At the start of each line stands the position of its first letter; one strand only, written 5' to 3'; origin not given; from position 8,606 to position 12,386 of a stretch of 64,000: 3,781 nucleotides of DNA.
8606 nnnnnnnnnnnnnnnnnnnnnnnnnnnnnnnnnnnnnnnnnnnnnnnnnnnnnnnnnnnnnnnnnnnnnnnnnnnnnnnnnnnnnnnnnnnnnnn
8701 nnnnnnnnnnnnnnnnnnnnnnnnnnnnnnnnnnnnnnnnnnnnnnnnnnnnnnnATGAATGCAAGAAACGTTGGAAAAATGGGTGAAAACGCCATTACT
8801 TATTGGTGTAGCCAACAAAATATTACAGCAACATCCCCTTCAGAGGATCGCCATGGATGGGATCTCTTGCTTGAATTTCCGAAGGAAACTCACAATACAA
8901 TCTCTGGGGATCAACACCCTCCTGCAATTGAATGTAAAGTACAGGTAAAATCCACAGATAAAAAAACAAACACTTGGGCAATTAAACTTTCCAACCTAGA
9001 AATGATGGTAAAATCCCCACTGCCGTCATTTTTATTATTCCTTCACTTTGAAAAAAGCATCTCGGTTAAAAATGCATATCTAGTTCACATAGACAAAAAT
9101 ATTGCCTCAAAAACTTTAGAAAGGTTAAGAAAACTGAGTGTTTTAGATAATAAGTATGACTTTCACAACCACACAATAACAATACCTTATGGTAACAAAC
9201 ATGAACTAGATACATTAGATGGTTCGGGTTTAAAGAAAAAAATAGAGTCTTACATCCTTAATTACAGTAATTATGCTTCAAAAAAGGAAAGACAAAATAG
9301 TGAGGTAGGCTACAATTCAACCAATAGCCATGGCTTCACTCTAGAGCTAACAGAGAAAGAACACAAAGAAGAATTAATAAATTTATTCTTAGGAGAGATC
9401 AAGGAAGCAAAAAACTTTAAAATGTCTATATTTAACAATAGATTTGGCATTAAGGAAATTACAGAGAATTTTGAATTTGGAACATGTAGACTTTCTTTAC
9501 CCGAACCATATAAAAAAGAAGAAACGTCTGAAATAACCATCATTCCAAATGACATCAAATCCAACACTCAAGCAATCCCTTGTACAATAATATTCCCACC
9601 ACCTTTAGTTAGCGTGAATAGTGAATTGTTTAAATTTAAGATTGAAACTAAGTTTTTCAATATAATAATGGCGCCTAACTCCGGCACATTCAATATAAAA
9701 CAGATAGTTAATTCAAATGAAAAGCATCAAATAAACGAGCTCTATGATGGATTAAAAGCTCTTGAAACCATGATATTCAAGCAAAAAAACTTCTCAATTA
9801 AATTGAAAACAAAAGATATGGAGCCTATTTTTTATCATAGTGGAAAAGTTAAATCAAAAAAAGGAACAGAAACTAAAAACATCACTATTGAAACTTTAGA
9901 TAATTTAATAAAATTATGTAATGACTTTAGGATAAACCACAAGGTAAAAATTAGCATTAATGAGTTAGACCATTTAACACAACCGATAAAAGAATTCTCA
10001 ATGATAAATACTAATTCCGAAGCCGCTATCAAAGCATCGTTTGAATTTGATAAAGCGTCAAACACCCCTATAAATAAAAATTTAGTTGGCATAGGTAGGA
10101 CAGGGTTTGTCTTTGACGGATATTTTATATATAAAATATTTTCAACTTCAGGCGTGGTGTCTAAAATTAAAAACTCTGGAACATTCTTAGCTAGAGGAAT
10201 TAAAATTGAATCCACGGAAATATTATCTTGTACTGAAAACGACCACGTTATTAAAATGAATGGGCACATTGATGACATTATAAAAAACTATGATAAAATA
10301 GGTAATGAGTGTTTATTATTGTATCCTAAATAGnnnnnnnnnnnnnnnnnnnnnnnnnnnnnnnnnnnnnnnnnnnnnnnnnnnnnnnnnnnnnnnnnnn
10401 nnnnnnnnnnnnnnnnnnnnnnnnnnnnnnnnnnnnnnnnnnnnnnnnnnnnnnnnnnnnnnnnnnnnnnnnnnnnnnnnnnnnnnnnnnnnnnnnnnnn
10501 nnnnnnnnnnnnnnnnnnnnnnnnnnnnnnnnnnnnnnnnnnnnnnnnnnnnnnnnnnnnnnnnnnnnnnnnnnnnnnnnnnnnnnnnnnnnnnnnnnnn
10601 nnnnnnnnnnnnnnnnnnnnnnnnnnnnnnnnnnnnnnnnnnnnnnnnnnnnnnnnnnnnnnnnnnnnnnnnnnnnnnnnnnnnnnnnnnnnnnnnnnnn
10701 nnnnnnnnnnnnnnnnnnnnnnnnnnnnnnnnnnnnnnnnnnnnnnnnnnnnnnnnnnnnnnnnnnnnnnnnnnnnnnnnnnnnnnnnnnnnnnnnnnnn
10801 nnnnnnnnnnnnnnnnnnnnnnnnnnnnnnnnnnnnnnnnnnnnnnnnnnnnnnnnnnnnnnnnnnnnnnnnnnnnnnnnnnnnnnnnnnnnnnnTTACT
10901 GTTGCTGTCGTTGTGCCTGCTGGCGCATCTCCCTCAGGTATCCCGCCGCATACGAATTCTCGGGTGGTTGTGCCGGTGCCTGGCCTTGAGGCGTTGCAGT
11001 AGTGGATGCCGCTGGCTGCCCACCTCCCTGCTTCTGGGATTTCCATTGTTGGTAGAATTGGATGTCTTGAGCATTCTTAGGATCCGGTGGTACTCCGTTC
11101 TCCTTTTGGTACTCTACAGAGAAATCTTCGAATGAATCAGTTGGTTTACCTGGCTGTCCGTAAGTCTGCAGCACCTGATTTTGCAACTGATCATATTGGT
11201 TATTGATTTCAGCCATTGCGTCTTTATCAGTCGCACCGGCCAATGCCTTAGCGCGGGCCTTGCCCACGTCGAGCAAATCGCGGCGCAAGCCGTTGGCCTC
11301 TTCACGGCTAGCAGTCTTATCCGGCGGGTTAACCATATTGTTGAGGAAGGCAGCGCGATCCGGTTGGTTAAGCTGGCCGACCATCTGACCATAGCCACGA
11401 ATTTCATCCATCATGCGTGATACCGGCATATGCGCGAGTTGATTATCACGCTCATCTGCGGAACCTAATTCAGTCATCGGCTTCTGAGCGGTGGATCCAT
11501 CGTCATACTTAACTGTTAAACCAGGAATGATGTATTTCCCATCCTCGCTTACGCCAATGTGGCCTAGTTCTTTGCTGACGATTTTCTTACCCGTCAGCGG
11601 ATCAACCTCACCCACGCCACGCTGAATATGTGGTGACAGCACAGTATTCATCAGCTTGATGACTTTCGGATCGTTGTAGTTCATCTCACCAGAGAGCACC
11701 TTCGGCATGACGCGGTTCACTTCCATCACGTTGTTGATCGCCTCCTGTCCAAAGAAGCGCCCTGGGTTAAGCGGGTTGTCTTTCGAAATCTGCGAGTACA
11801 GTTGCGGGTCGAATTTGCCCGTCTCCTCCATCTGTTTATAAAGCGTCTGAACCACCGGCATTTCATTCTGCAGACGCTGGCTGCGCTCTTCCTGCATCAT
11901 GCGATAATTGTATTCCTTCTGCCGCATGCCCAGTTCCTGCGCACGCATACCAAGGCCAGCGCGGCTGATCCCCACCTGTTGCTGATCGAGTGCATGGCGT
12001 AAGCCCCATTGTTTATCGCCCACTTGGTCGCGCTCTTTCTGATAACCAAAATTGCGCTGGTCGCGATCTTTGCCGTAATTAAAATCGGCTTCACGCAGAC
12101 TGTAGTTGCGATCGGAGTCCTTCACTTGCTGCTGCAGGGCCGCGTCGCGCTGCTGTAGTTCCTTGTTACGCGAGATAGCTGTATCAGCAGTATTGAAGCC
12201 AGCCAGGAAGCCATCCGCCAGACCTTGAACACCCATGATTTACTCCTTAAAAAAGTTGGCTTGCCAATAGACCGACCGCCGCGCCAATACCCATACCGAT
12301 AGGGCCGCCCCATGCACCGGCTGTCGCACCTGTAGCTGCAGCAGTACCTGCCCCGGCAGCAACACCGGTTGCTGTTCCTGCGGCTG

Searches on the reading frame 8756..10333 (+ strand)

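Call 10: search_protein_families(library=pfam, proteins=[window:8756-10333:+], max_evalue=1)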
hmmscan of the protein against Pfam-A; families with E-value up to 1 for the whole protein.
window:8756-10333:+ (525 aa): 1 family
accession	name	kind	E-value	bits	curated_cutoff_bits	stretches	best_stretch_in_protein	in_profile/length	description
PF14280.11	DUF4365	-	0.00014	22.3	24.3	1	11-119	5-108/139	Domain of unknown function (DUF4365)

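Call 11: search_protein_families(library=padloc, proteins=[window:8756-10333:+], max_evalue=1)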
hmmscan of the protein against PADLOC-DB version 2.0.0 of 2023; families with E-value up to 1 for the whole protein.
window:8756-10333:+ (525 aa): 3 families
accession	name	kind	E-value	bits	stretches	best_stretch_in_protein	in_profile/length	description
PDLC04284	PDC-M02A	-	0.0015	16.1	1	5-70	24-82/188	-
PDLC04292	PDC-M02A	-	0.011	13.6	1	7-73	8-70/169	-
PDLC04277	PDC-M02A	-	0.042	11.9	1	6-71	8-66/169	-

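Call 12: search_protein_families(library=phrogs, proteins=[window:8756-10333:+], max_evalue=1)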
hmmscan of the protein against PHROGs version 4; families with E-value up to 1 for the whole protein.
window:8756-10333:+ (525 aa): 1 family
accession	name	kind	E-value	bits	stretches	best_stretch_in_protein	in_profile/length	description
phrog_37868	-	unknown function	0.21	12.9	0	54-85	59-90/97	-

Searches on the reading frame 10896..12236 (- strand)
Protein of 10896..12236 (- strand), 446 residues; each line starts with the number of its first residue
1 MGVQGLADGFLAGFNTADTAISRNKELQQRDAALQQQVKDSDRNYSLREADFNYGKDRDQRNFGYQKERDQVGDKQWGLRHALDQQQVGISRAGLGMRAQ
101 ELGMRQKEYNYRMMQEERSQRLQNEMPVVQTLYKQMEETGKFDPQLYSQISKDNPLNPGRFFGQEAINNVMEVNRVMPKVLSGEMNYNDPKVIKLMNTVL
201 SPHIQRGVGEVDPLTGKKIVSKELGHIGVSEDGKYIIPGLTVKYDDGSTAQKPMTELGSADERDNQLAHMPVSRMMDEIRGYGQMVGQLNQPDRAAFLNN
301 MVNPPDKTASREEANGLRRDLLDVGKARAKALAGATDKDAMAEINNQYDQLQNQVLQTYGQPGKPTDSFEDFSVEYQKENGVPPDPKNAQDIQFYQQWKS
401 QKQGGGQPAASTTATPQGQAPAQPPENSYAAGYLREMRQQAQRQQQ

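Call 10: search_protein_families(library=pfam, proteins=[window:10896-12236:-], max_evalue=1)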
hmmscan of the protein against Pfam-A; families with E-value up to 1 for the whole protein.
window:10896-12236:- (446 aa): 0 families

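Call 12: search_protein_families(library=phrogs, proteins=[window:10896-12236:-], max_evalue=1)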
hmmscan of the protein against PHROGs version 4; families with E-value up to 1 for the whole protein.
window:10896-12236:- (446 aa): 3 families
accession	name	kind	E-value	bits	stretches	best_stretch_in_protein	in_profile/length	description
phrog_601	-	unknown function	2.5e-61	209.5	1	4-393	2-377/443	-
phrog_15571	-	unknown function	3.2e-15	57.5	1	4-113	2-106/109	-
phrog_21397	-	unknown function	2.9e-07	30.7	1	33-125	291-374/483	-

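Call 38: search_dna_similar(query=window:10896-12236:-, collection=phages, mode=protein, max_rows=25)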
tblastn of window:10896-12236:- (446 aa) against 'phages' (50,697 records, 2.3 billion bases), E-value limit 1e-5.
Records with a match: 288; places in all: 336; records where one place covers at least 80% of the query: 3.
Best place of each record, by identity: <60% 288.
By first word of the organism name: Vibrio 103; Stx2a-converting 77; Escherichia 71; Stx2-converting 12; Shigella 6; Stx 6; Enterobacteria 5; Stx1 4; Aeromonas 1; Stx1a-converting 1; and 2 more.
By host as written in the record: - 193; Escherichia coli K514 (EHEC) 7; Escherichia coli O157:H7 4; Escherichia coli O157:H7 Morioka V526 4; Shigella sonnei 75/02 2; Shigella sonnei 2; Escherichia coli O145 2; Escherichia coli 2; and 59 more.
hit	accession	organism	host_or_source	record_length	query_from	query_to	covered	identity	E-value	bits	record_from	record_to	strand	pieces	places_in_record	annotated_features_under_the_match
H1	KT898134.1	Aeromonas phage phiARM81mr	Aeromonas sp. ARM81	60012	1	383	86%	25.2%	3e-20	100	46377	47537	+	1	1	putative virion structural protein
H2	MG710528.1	Escherichia phage GER2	Escherichia coli O117:H7 strain 23169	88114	3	280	62%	34.0%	1e-32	137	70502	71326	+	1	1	hypothetical protein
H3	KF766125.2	Shigella phage 75/02 Stx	Shigella sonnei 75/02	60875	3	280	62%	33.3%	5e-32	135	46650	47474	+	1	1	hypothetical protein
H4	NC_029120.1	Shigella phage 75/02 Stx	Shigella sonnei 75/02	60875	3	280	62%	33.3%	5e-32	135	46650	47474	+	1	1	hypothetical protein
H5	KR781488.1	Shigella phage Ss-VASD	Shigella sonnei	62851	3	280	62%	33.3%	5e-32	135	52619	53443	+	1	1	hypothetical protein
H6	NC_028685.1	Shigella phage Ss-VASD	Shigella sonnei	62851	3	280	62%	33.3%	5e-32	135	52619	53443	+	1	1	hypothetical protein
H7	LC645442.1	Stx2a-converting phage Stx2_112991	-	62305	3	280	62%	33.3%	2e-31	133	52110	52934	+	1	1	none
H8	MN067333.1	Escherichia phage Lyz12581Vzw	Escherichia coli O145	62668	3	280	62%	33.3%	2e-31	133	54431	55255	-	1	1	hypothetical protein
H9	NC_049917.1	Escherichia phage Lyz12581Vzw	Escherichia coli O145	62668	3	280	62%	33.3%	2e-31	133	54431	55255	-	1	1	hypothetical protein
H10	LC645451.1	Stx2a-converting phage Stx2_IB14005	-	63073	3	280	62%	33.3%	2e-31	133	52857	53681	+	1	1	none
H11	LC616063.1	Stx2a-converting phage Stx2_3418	-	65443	3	280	62%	33.3%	3e-31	132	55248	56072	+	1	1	none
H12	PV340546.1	Escherichia phage PhiR5_2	Escherichia coli str. K-12 substr. ...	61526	3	280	62%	32.6%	4e-31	132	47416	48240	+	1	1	hypothetical protein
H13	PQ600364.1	Escherichia phage phiSTEC1589-Stx1c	Escherichia sp.; serotype: O112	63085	3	280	62%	32.3%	1e-31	134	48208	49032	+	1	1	hypothetical protein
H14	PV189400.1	Escherichia phage vB_EcoP_phi296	Escherichia coli K514 (EHEC)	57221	3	280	62%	31.6%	1e-29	128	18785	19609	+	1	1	hypothetical protein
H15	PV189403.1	Escherichia phage vB_EcoP_phi315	Escherichia coli K514 (EHEC)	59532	3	280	62%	31.6%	1e-29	128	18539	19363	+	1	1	hypothetical protein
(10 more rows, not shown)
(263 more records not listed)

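Call 43: get_annotated_region(hit=H4, flank=5000)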
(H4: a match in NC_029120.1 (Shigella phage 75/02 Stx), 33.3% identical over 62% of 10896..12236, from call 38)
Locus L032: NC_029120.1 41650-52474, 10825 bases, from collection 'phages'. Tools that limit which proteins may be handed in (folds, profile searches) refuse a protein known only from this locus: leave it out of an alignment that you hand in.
description: Shigella phage 75/02 Stx, complete genome.
organism: Shigella phage 75/02 Stx (NCBI taxid 1416032)
taxonomy: Viruses; Duplodnaviria; Heunggongvirae; Uroviricota; Caudoviricetes; Sepvirinae; Diegovirus; Diegovirus dv7502Stx
host: Shigella sonnei 75/02; source: -; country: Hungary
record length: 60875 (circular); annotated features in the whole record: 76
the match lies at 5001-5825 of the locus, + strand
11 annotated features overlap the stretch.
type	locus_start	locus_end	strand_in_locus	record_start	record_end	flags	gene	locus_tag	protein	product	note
CDS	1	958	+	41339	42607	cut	-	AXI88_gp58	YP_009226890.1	tail fiber protein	-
CDS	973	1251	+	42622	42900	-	-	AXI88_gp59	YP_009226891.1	outer membrane protein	-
CDS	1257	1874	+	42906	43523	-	-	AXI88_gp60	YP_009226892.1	membrane associated protein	-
CDS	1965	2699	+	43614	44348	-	-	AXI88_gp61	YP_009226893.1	Lom outer membrane protein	-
CDS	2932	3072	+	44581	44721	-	-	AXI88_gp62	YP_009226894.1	MokW-like host killing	-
CDS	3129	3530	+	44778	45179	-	-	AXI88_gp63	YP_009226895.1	hypothetical protein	similar to unknown protein of bacteriophage BP-933W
CDS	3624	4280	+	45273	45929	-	-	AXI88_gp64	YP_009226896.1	hypothetical protein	-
CDS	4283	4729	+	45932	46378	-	-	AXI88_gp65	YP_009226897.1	hypothetical protein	-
CDS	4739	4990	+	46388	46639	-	-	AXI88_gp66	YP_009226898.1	bacteriocin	-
CDS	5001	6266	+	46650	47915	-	-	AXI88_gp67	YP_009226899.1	hypothetical protein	-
CDS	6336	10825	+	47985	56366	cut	-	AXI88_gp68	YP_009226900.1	LPD5 domain-containing protein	-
